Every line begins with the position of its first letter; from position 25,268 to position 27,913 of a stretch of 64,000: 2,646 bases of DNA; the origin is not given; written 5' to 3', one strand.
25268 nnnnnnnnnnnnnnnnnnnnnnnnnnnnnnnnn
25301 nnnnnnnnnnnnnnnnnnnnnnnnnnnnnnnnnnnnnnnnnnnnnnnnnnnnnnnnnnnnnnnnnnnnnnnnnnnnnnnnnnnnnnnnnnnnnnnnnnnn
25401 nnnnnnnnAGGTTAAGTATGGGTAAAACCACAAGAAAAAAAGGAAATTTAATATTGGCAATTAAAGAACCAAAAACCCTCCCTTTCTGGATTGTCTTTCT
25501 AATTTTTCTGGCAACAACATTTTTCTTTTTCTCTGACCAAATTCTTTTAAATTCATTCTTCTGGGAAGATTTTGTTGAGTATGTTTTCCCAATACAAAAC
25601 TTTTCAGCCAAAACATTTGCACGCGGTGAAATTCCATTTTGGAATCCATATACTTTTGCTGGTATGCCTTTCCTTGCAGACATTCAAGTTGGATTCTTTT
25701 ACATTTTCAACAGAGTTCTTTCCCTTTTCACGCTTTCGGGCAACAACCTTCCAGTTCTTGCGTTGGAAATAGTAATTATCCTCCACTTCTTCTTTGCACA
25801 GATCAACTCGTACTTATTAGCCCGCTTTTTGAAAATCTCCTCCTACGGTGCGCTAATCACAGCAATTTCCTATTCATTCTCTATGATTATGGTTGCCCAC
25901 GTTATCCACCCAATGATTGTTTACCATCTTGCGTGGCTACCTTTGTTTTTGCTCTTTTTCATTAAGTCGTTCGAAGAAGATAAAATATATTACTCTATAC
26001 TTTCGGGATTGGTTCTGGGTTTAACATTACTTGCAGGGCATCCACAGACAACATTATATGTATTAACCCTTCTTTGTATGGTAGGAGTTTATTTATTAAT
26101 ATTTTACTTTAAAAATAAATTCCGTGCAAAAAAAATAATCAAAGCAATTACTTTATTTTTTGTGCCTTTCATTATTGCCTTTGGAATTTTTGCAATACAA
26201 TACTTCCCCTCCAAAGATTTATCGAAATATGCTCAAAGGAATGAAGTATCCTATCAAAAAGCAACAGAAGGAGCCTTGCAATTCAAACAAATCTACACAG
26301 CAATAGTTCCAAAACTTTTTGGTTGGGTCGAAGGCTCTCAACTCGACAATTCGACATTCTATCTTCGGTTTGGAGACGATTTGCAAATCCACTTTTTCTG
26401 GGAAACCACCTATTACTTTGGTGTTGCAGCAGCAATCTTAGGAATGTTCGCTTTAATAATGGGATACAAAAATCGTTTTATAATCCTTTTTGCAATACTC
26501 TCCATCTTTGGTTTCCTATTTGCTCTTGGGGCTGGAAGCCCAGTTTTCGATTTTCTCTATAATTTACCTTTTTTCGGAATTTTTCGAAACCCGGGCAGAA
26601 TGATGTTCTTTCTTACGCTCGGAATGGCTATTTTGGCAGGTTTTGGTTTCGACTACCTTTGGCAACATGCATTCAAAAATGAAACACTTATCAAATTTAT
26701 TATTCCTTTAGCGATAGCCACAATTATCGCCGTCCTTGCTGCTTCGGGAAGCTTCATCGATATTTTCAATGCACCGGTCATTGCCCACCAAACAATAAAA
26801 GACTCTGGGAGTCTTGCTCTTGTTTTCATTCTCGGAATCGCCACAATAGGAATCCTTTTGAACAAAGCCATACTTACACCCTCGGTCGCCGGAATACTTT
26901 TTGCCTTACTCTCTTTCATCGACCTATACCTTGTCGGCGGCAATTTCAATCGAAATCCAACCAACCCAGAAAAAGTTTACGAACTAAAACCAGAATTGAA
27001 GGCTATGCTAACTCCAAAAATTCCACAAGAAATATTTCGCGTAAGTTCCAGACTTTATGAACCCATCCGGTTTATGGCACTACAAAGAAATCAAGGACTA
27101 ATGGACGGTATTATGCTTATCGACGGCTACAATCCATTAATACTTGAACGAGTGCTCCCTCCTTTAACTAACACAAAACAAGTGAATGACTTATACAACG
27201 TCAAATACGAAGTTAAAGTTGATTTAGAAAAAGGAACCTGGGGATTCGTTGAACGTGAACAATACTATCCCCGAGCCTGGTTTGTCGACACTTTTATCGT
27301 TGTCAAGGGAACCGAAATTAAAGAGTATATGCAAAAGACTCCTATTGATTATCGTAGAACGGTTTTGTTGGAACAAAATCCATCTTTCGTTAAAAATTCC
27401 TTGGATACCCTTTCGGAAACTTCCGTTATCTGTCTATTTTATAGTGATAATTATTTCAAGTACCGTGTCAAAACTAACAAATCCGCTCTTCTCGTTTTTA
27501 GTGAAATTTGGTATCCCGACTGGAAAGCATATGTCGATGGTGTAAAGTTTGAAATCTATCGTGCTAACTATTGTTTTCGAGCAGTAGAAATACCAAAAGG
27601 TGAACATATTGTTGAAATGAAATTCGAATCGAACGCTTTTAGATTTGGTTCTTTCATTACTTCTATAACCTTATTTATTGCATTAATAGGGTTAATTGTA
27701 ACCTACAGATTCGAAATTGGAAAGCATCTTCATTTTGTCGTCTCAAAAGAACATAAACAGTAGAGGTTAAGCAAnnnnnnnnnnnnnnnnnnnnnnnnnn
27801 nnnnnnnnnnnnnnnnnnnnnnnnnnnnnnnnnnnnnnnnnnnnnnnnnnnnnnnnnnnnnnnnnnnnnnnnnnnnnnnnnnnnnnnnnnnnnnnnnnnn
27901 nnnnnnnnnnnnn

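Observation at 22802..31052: Nine-gene co-directional envelope module: hemerythrin, M28 peptidase, SAM-MTase, YfhO, MFS, M29-like aminopeptidase, L,D-transpeptidase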

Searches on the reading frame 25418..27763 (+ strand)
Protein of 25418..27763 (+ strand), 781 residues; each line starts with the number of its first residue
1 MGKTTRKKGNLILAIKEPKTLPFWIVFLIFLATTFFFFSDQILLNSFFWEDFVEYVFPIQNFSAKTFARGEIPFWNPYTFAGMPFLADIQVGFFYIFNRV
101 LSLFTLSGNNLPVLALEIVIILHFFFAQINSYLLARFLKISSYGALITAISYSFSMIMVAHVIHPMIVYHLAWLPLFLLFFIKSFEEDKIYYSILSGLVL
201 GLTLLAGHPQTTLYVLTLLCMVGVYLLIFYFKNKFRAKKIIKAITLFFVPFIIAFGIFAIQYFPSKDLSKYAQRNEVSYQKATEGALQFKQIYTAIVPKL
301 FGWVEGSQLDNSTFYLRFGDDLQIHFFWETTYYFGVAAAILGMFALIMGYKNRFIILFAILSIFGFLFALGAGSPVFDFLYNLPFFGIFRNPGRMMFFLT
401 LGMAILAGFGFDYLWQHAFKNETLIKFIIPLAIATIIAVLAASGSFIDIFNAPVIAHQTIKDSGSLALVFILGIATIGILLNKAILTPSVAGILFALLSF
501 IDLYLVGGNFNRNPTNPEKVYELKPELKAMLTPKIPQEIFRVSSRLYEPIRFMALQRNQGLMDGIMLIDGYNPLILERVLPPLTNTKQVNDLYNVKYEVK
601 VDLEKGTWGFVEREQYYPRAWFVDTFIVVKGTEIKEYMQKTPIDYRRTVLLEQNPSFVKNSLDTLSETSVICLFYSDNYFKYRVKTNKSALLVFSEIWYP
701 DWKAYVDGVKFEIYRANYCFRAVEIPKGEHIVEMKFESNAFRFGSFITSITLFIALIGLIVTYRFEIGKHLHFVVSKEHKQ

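Call 5: search_protein_families(library=pfam, proteins=[window:25418-27763:+], max_evalue=0.01)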
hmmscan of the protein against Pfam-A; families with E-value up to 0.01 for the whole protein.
window:25418-27763:+ (781 aa): 2 families
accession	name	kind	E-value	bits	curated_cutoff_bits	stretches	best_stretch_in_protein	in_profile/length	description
PF09586.16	YfhO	-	4.7e-12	45.6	28.5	1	637-748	723-835/835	Bacterial membrane protein YfhO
PF20176.3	DUF6541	-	0.00042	19.2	29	1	170-429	242-467/646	Family of unknown function (DUF6541)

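Call 6: search_protein_families(library=ncbifam, proteins=[window:25418-27763:+], max_evalue=0.01)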
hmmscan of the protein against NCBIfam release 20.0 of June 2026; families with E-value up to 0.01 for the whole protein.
window:25418-27763:+ (781 aa): 0 families

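Call 7: find_related_loci(query=window:25418-27763:+, collection=genome_contigs, flank=10000)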
Query window:25418-27763:+ (781 aa) in genome_contigs; peptide patterns used: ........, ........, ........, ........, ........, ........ (x = any residue, [..] = any of these).
98 stretches matched a pattern; 49 encode a relative of the query (tblastn E <= 1e-3); 49 distinct loci.
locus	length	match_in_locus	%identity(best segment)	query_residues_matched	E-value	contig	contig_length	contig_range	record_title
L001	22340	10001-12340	83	1-780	0e+0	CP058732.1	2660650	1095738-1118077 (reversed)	MAG: Candidatus Kapaibacterium sp. isolate Ch6 chromosome, complete genome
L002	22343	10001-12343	79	1-780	0e+0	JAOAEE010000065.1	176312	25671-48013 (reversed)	MAG: Ignavibacteria bacterium isolate SKW251 k141_178705, whole genome shotgun sequence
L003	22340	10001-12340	78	1-780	0e+0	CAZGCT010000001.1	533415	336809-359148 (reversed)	MAG TPA_asm: uncultured Hyphomicrobiales bacterium isolate binchicken_co40_53 genome assembly, contig: NODE_7_length_533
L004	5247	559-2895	75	1-781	0e+0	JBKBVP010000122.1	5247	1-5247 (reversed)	MAG: Candidatus Kapaibacteriota bacterium isolate 21I_056.bin.23 NODE_129_length_5247_cov_3.201161, whole genome shotgun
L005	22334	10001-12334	74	1-780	0e+0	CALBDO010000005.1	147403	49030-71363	MAG: Candidatus Kapabacteria bacterium isolate R1_Bin_METABAT__89_1 genome assembly, contig: c_000001321056, whole genom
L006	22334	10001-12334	71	1-778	0e+0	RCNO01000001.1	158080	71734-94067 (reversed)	MAG: Bacteroidetes/Chlorobi group bacterium MS-B_bin-24 MS_under00001, whole genome shotgun sequence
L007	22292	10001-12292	71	17-781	0e+0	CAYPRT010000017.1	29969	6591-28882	MAG TPA_asm: uncultured Hyphomicrobiales bacterium isolate binchicken_co30_98 genome assembly, contig: NODE_1272_length_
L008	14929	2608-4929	62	7-780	0e+0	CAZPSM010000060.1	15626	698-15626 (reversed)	MAG TPA_asm: uncultured Hyphomicrobiales bacterium isolate binchicken_co135_216 genome assembly, contig: NODE_5669_lengt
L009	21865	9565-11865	51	3-766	0e+0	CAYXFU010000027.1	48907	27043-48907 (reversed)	MAG TPA_asm: uncultured Hyphomicrobiales bacterium isolate SRP272421_co4_697 genome assembly, contig: NODE_1111_length_4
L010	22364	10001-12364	47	6-781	0e+0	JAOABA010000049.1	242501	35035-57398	MAG: Candidatus Kapaibacterium sp. isolate SKW166 k141_720777, whole genome shotgun sequence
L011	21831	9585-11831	48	19-766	0e+0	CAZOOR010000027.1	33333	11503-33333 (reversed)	MAG TPA_asm: uncultured Hyphomicrobiales bacterium isolate binchicken_co67_141 genome assembly, contig: NODE_1224_length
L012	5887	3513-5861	45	4-776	0e+0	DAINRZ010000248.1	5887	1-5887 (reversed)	MAG TPA_asm: Candidatus Kapaibacterium sp. isolate CTOTU29498 NODE_7324_length_5887_cov_6.443073, whole genome shotgun s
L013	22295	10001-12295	47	5-772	0e+0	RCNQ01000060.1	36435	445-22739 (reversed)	MAG: Bacteroidetes/Chlorobi group bacterium ChocPot_Mid ChocPot_contig_1738, whole genome shotgun sequence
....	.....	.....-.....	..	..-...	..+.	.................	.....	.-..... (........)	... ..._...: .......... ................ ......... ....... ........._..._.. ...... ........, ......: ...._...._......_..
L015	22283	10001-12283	45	1-760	0e+0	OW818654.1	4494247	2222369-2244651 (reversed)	metagenome genome assembly, chromosome: 1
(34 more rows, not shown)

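Call 13: search_solved_structures(query=window:25418-27763:+, max_evalue=1)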
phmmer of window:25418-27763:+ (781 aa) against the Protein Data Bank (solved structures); distinct sequences matched with E-value up to 1: 0.

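Call 16: find_homologous_proteins(query=window:25418-27763:+, max_evalue=0.00001)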
Query window:25418-27763:+ (781 aa): 527 proteins with E <= 0.00001 among 8000 candidates; the best 120 are listed.
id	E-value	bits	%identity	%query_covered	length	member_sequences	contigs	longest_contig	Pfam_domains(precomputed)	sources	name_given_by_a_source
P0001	0.0e+0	1743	100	100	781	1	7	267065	PF09586.17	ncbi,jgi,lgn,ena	ncbi:MAG: YfhO family protein [Candidatus Kapaibacteriota bacterium]|jgi:hypothetical protein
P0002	0.0e+0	1522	83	100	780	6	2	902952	PF09586.17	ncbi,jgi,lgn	jgi:hypothetical protein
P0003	0.0e+0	1499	83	98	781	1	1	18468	PF09586.17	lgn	-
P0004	0.0e+0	1458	79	100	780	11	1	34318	PF09586.17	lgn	-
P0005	0.0e+0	1433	78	100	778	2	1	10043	PF09586.17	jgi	-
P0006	0.0e+0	1429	79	100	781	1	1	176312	PF09586.17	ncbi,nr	ncbi:MAG: YfhO family protein [Ignavibacteria bacterium]|nr:YfhO family protein [Ignavibacteria bact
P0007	0.0e+0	1417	78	99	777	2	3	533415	PF09586.17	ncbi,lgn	-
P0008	0.0e+0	1360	74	100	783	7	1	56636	PF09586.17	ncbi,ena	-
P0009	0.0e+0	1299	71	100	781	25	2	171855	PF09586.17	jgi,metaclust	jgi:hypothetical protein|metaclust:\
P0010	0.0e+0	1295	71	100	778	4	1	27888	PF20176.4,PF09586.17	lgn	-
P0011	0.0e+0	1294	70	100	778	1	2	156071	PF09586.17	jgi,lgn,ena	-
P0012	0.0e+0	1292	71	98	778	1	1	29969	PF09586.17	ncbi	-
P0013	0.0e+0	1261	68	100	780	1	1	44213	PF09586.17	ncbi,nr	ncbi:MAG: YfhO family protein [Ignavibacteria bacterium]|nr:YfhO family protein [Ignavibacteria bact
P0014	0.0e+0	1154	63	100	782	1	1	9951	PF09586.17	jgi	jgi:hypothetical protein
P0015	0.0e+0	1145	62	99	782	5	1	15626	PF09586.17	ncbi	-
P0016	0.0e+0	1143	63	99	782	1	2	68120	PF09586.17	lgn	-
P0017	0.0e+0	1134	61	100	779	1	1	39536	PF09586.17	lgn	-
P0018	0.0e+0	1132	62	98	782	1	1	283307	PF09586.17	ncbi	-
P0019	0.0e+0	1117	61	99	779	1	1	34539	PF09586.17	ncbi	ncbi:MAG: YfhO family protein [Candidatus Kapaibacteriales bacterium]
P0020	0.0e+0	1111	61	100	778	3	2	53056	PF09586.17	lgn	-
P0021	0.0e+0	1104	61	99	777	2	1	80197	PF09586.17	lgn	-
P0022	0.0e+0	1034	58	100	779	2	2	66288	PF09586.17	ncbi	-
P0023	7.3e-270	916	53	97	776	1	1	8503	PF09586.17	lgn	-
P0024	2.3e-260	885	53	97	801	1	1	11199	PF09586.17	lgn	-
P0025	6.8e-257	873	51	97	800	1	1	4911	PF09586.17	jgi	-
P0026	5.7e-255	867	52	98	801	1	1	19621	PF20176.4,PF09586.17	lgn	-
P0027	1.6e-252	859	51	96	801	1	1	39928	PF09586.17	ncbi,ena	-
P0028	6.0e-250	850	49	97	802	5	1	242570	PF09586.17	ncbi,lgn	-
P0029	9.6e-249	846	48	97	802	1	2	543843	PF09586.17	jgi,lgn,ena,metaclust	metaclust:\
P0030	1.7e-247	842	48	98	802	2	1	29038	PF09586.17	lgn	-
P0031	2.8e-247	841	51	96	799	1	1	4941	PF09586.17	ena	-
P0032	3.3e-247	841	47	100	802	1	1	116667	PF09586.17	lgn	-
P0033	2.4e-242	825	48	99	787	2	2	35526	PF09586.17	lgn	-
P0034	9.9e-239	813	50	95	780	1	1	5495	PF09586.17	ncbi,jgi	jgi:hypothetical protein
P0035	2.6e-238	812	46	99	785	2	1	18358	PF09586.17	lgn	-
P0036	1.7e-235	802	50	97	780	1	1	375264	PF09586.17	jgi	jgi:hypothetical protein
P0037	2.6e-234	799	48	97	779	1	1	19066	PF09586.17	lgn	-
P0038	6.6e-233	794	47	98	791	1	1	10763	PF20176.4,PF09586.17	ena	-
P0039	4.8e-232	791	46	99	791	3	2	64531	PF09586.17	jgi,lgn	jgi:hypothetical protein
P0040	5.8e-232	791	47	98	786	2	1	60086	PF09586.17,PF13231.13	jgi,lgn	jgi:hypothetical protein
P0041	8.3e-229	780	48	97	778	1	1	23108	PF09586.17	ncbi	-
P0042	8.9e-228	777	48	96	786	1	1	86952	PF09586.17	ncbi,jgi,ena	-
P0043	1.2e-227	777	47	97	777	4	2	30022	PF09586.17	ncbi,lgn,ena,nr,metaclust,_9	ncbi:MAG: YfhO family protein [Ignavibacteria bacterium]|nr:YfhO family protein [Ignavibacteria bact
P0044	8.0e-226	770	48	97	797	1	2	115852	PF09586.17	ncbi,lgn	-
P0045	5.0e-224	765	46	98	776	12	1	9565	PF09586.17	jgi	-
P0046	7.2e-224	764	47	97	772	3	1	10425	PF09586.17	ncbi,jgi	jgi:hypothetical protein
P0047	9.1e-224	764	49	95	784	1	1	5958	PF09586.17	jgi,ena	-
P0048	1.4e-223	763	46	98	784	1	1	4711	PF09586.17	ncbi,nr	ncbi:MAG: hypothetical protein QG635_1264 [Bacteroidota bacterium]|nr:hypothetical protein [Bacteroi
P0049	7.5e-223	761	45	96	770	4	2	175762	PF09586.17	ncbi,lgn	-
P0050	2.5e-221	756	46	98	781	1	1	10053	PF09586.17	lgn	-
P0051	3.2e-220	752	45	97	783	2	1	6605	PF20176.4,PF09586.17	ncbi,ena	-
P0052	4.0e-220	752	46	95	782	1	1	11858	PF09586.17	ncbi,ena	-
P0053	6.8e-220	751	47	95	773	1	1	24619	PF09586.17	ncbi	-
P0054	7.8e-220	751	46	95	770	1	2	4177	PF09586.17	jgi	-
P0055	1.4e-219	750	45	97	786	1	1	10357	PF09586.17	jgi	jgi:hypothetical protein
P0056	3.5e-219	749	46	98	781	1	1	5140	PF09586.17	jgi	-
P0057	4.3e-218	745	47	95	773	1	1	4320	PF09586.17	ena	-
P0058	6.0e-218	744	45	97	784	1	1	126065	PF09586.17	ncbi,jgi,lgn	-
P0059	7.8e-218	744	45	97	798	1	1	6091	PF09586.17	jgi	jgi:hypothetical protein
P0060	7.8e-218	744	45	95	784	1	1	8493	PF20176.4,PF09586.17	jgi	jgi:hypothetical protein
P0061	1.1e-217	744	47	95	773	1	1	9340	PF09586.17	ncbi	ncbi:YfhO family protein [Bacteroidota bacterium]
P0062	3.3e-217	742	45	96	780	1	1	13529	PF09586.17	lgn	-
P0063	1.1e-216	740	46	95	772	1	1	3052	PF09586.17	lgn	-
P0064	1.7e-216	740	44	98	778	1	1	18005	PF09586.17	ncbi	-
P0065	1.9e-216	739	46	97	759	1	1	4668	PF09586.17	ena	-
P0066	3.1e-215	735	45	96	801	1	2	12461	PF09586.17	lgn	-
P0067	7.3e-215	734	46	95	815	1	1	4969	PF09586.17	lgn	-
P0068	7.3e-215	734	46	95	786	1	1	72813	PF09586.17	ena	-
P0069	9.2e-215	734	45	97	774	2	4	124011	PF09586.17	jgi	jgi:hypothetical protein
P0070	4.5e-214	732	45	96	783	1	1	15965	PF09586.17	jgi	-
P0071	1.8e-213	730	45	97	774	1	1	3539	PF09586.17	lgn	-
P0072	2.3e-213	729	45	94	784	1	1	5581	PF09586.17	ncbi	-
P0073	5.6e-213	728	45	97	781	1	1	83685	PF09586.17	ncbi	ncbi:MAG: YfhO family protein [bacterium]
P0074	6.1e-213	728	46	95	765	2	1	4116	PF09586.17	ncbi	-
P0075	1.3e-211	723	44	94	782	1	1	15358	PF09586.17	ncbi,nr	ncbi:MAG: YfhO family protein [Ignavibacteriae bacterium]|nr:YfhO family protein [Ignavibacteriota b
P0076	1.4e-211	723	45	95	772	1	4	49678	PF09586.17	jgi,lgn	-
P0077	1.8e-211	723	46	97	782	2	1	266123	PF20176.4,PF09586.17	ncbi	-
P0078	2.0e-211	723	45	97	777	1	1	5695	PF09586.17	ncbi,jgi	ncbi:MAG: YfhO family protein [Bacteroidota bacterium]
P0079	3.5e-211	722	44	97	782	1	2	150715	PF09586.17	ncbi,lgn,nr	ncbi:MAG: hypothetical protein EPN82_00825 [Bacteroidetes bacterium]|nr:MAG: hypothetical protein EP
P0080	1.1e-210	720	46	94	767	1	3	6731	PF09586.17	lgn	-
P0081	7.0e-210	718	43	97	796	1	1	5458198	PF09586.17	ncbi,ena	-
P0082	1.0e-209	717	45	96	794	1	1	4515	PF09586.17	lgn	-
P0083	2.6e-209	716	45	94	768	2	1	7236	PF09586.17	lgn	-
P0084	1.7e-208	713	46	97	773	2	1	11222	PF09586.17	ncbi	-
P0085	4.4e-208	712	44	97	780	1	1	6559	PF09586.17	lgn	-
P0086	4.9e-208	712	44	97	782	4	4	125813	PF09586.17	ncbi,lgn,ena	-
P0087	1.2e-206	707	45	94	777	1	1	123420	PF09586.17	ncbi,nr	ncbi:MAG: hypothetical protein HW421_579 [Ignavibacteria bacterium]|nr:hypothetical protein [Ignavib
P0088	3.9e-206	705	45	97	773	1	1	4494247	PF09586.17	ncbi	-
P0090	1.3e-205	704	46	92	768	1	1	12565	PF09586.17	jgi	-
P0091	4.9e-205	702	45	98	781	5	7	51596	PF09586.17,PF13231.13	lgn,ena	-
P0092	1.3e-204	700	46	95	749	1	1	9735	PF09586.17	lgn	-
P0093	3.3e-204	699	44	97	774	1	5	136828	PF09586.17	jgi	jgi:hypothetical protein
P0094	8.4e-204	698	43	95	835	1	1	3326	PF09586.17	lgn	-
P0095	9.5e-204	697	43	94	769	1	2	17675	PF09586.17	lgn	-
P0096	2.0e-203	696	44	98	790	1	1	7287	PF09586.17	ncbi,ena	-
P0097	1.9e-202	693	43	95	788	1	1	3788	PF09586.17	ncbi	-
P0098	3.3e-202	692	44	98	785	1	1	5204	PF09586.17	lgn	-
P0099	3.6e-202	692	44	98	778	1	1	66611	PF09586.17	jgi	jgi:membrane protein YfhO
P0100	6.4e-202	691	43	94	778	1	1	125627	PF09586.17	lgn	-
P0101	1.1e-201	691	45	95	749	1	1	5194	PF09586.17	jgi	jgi:hypothetical protein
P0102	1.3e-200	687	46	92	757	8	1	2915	PF09586.17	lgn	-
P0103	2.8e-200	686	43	98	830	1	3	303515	PF09586.17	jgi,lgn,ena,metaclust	metaclust:\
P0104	2.3e-199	683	43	96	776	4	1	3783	PF09586.17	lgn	-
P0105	5.7e-199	682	44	94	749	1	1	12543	PF09586.17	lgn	-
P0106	6.9e-199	681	44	95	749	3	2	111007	PF09586.17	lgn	-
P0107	7.2e-199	681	44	95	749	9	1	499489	PF09586.17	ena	-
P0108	1.1e-198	681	45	92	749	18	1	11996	PF09586.17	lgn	-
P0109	1.1e-198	681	45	95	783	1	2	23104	PF20176.4,PF09586.17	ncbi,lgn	-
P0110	2.3e-198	680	43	98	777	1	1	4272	PF09586.17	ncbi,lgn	-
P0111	1.9e-197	677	44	96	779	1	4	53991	PF09586.17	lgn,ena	-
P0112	2.0e-197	677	43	97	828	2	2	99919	PF09586.17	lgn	-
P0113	2.3e-197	676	42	98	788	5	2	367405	PF09586.17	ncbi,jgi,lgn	jgi:hypothetical protein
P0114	3.0e-197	676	45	97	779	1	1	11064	PF09586.17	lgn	-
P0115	4.5e-197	675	43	97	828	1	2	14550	PF09586.17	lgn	-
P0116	1.1e-196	674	43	97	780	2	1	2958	PF09586.17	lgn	-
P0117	2.8e-196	673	43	95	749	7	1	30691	PF09586.17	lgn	-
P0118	2.9e-196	673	43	95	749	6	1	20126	PF09586.17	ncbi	-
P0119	1.1e-195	671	43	97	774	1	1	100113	PF09586.17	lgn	-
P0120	1.6e-195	670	43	97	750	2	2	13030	PF20176.4,PF09586.17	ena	-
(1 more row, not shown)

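Call 18: find_encoding_contigs(protein=P0001, flank=10000, max_places=3)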
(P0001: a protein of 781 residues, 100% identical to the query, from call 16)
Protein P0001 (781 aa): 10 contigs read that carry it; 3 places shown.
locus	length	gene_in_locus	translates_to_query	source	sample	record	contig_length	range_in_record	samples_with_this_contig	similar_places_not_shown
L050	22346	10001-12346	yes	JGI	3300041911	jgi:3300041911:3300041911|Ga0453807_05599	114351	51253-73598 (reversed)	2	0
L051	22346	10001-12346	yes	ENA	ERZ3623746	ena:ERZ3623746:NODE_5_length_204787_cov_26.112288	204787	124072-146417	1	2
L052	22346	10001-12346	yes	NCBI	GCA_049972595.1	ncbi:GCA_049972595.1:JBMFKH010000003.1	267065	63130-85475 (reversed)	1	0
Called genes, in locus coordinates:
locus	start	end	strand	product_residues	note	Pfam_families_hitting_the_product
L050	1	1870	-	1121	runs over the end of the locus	PF00580:UvrD-helicase, PF13245:AAA_19 (faint), PF13361:UvrD_C, PF13538:UvrD_C_2 (faint), PF12705:PDDEXK_1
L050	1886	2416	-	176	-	PF00580:UvrD-helicase, PF13245:AAA_19 (weak)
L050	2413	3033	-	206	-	PF13539:Peptidase_M15_4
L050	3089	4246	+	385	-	PF01370:Epimerase, PF16363:GDP_Man_Dehyd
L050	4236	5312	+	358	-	PF01370:Epimerase, PF04321:RmlD_sub_bind (faint), PF16363:GDP_Man_Dehyd (weak), PF01370:Epimerase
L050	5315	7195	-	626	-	PF01972:SDH_protease (faint), PF01343:Peptidase_S49, PF25145:NfeD1b_N, PF01343:Peptidase_S49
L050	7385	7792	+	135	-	PF01814:Hemerythrin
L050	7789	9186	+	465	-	PF02225:PA, PF04389:Peptidase_M28, PF05343:Peptidase_M42 (weak)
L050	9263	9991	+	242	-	PF02353:CMAS (weak), PF13489:Methyltransf_23, PF13847:Methyltransf_31, PF08241:Methyltransf_11, PF08242:Methyltransf_12, PF13649:Methyltransf_25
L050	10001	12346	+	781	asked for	PF09586:YfhO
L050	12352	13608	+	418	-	PF01306:LacY_symp (faint), PF07690:MFS_1, PF12832:MFS_1_like (faint), PF07690:MFS_1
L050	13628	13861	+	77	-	-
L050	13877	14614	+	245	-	PF26233:NicX, PF02073:Peptidase_M29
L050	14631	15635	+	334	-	PF03734:YkuD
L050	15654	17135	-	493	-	PF13371:TPR_9 (weak), PF00515:TPR_1 (weak), PF13181:TPR_8 (weak), PF13414:TPR_11, PF13432:TPR_16 (weak), PF14559:TPR_19, PF00515:TPR_1, PF07719:TPR_2, +17 more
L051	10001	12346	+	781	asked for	PF09586:YfhO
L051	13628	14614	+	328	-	PF26233:NicX, PF02073:Peptidase_M29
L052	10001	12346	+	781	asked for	PF09586:YfhO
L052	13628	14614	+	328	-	PF26233:NicX, PF02073:Peptidase_M29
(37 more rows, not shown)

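Call 19: find_encoding_contigs(protein=P0018, flank=8000, max_places=1)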
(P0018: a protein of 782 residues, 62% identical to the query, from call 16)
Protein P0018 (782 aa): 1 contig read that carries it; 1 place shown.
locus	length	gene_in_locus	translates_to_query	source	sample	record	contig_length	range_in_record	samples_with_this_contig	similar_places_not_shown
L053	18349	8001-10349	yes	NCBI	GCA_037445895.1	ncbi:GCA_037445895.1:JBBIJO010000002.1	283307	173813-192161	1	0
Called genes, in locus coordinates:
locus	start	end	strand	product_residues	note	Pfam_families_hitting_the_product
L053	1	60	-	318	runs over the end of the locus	PF00669:Flagellin_N, PF00700:Flagellin_C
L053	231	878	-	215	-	-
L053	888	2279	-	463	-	-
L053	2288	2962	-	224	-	PF01557:FAA_hydrolase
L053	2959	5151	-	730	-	PF00912:Transgly, PF00905:Transpeptidase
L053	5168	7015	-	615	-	PF07676:PD40 (faint)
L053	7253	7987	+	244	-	PF13489:Methyltransf_23, PF13847:Methyltransf_31, PF08241:Methyltransf_11, PF08242:Methyltransf_12, PF13649:Methyltransf_25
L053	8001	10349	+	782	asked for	PF09586:YfhO (weak)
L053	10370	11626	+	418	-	PF07690:MFS_1, PF12832:MFS_1_like (faint), PF13347:MFS_2 (faint), PF01306:LacY_symp (weak), PF07690:MFS_1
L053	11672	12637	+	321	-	PF26233:NicX, PF02073:Peptidase_M29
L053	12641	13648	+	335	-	PF03734:YkuD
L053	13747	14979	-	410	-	PF02518:HATPase_c, PF14501:HATPase_c_5 (weak)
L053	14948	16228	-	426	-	PF13393:tRNA-synt_His, PF00587:tRNA-synt_2b, PF03129:HGTP_anticodon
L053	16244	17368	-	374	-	PF22073:Cep192_D4 (weak), PF22544:HYDIN_VesB_CFA65-like_Ig (weak), PF18962:Por_Secre_tail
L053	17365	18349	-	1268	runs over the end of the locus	PF00092:VWA, PF23409:Beta-prop_EML, PF23414:Beta-prop_EML_2, PF24105:Beta-prop_CAF1B_HIR1, PF24796:WDR55, PF24805:EIF3I, PF24807:WD40_CDC20-Fz, PF24814:WD40_Prp19, +37 more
